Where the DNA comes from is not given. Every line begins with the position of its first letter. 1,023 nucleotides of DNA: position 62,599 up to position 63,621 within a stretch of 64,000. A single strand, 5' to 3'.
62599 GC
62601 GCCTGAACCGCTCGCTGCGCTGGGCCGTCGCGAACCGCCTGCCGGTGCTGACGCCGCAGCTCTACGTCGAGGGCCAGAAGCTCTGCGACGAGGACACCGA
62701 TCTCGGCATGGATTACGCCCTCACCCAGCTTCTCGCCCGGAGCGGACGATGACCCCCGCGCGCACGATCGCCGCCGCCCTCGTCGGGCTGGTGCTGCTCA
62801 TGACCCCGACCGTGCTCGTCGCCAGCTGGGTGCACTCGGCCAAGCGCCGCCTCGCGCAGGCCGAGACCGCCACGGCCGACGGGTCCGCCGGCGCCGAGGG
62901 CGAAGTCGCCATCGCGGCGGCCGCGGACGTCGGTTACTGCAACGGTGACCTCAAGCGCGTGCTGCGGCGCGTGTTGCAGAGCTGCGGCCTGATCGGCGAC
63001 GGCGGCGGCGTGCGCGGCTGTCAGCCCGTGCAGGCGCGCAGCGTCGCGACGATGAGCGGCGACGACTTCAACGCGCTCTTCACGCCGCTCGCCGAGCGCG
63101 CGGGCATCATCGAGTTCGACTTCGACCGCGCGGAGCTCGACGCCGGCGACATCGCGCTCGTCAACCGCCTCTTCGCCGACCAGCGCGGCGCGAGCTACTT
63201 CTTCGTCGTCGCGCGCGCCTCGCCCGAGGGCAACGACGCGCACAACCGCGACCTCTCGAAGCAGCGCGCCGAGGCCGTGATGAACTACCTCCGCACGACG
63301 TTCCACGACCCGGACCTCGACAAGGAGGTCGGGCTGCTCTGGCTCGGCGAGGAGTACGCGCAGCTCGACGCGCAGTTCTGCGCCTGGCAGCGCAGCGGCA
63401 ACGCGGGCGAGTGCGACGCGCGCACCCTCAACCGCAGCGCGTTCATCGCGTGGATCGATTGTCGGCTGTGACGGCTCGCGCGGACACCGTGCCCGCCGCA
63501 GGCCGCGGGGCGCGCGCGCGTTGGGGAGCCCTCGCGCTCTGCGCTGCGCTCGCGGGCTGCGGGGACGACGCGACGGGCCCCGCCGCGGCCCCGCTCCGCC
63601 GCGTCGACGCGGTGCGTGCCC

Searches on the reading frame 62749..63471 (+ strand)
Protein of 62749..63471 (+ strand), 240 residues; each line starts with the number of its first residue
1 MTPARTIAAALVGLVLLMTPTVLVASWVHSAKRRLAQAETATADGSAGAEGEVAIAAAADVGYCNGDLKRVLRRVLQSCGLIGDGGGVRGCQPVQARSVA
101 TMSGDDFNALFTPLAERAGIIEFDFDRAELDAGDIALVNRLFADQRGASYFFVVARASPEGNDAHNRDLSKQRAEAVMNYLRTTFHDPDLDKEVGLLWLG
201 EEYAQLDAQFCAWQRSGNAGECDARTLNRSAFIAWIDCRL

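Call 56: find_encoding_contigs(protein=window:62749-63471:+, flank=10000, max_places=3)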
Protein window:62749-63471:+ (240 aa): no gene with exactly this product is on record in the collection.
